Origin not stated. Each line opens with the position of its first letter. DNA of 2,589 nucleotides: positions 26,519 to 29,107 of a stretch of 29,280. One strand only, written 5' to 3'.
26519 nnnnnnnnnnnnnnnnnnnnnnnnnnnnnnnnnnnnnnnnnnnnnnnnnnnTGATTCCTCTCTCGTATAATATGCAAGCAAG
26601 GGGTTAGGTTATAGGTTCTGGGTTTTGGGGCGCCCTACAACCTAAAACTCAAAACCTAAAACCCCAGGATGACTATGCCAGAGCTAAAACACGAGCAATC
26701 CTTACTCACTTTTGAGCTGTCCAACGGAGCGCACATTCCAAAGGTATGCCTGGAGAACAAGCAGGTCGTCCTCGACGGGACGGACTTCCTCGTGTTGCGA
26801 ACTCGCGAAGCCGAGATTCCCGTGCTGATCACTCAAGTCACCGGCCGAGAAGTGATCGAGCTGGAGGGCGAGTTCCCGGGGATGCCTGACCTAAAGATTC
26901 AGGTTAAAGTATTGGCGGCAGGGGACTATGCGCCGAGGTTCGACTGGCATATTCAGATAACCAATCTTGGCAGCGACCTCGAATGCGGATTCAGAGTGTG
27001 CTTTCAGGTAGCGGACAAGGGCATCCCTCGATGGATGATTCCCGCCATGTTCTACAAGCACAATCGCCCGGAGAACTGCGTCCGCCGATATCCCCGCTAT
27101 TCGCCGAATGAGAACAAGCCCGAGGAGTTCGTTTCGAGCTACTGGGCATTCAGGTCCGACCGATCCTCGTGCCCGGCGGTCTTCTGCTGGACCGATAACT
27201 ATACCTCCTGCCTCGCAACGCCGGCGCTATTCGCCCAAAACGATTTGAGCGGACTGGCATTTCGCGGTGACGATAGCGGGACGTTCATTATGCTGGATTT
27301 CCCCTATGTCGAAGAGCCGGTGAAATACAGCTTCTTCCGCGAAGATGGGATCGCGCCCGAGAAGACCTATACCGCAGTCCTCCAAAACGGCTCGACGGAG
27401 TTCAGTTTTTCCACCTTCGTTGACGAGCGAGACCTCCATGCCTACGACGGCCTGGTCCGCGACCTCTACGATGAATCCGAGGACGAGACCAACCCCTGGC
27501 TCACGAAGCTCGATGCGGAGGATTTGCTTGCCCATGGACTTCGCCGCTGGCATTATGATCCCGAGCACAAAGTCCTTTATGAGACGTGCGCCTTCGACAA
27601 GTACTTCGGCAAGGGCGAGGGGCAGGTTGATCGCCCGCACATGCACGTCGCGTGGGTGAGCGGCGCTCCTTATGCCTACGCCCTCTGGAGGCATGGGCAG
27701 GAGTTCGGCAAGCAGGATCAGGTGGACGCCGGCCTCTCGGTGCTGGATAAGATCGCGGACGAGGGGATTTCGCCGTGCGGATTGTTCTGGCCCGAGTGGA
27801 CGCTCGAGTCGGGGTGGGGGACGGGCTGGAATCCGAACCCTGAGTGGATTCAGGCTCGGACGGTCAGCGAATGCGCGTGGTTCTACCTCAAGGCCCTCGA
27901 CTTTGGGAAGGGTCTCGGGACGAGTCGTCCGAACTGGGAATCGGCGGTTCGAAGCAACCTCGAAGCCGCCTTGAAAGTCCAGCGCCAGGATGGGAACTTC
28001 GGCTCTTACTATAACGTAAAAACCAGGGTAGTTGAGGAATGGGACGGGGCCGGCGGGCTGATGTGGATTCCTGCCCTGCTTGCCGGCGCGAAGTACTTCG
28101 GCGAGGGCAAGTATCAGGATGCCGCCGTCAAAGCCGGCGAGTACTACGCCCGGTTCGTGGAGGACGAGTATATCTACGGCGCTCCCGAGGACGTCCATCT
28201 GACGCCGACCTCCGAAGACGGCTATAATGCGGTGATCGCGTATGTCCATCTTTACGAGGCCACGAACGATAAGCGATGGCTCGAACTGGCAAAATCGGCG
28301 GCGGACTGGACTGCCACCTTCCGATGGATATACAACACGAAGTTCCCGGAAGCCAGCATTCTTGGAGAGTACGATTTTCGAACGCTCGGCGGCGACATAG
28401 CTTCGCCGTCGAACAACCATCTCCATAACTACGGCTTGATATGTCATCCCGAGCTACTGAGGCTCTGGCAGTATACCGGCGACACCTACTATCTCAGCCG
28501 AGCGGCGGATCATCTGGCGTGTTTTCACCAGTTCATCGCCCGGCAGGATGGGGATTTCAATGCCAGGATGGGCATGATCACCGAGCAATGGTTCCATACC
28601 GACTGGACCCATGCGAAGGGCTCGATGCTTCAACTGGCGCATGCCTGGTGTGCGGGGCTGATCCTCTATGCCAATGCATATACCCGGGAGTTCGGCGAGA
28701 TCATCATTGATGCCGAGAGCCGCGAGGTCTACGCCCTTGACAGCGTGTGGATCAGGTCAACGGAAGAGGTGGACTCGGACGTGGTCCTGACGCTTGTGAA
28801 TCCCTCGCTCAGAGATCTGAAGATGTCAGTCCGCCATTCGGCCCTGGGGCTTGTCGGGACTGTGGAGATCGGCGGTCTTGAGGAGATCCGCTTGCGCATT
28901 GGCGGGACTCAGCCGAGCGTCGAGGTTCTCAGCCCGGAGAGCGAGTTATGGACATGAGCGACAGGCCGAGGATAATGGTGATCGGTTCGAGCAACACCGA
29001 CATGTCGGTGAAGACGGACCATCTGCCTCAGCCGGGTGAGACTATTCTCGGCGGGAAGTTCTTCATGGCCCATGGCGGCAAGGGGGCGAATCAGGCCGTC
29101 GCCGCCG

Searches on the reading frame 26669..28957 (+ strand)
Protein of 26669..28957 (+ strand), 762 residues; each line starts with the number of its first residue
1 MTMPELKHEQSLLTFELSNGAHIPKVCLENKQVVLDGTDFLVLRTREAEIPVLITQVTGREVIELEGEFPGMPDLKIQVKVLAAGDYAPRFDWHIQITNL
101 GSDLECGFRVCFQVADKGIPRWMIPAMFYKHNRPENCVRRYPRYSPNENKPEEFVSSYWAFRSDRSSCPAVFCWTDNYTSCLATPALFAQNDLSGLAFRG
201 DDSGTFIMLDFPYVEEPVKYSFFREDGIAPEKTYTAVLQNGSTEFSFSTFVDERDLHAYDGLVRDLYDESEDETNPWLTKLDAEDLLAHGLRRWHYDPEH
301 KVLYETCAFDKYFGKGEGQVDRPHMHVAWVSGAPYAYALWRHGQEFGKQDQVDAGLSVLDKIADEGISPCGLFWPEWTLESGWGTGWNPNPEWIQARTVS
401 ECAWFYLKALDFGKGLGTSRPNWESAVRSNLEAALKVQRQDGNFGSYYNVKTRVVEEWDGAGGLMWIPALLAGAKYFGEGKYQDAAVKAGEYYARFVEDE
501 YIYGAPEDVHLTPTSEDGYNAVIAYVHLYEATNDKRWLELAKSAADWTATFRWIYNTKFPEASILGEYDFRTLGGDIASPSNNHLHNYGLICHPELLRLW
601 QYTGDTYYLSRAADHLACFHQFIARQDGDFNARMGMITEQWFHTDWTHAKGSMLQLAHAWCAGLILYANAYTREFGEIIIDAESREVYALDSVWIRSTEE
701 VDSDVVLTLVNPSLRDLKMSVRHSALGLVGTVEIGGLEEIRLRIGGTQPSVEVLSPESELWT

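Call 56: search_protein_families(library=pfam, proteins=[window:26669-28957:+], max_evalue=0.001)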
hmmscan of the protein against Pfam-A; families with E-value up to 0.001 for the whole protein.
window:26669-28957:+ (762 aa): 1 family
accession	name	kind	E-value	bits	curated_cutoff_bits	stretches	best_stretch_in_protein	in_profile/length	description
PF07944.18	Beta-AFase-like_GH127_cat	-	3.2e-05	23.6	24.9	1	420-550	76-209/376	Beta-L-arabinofuranosidase, GH127 catalytic domain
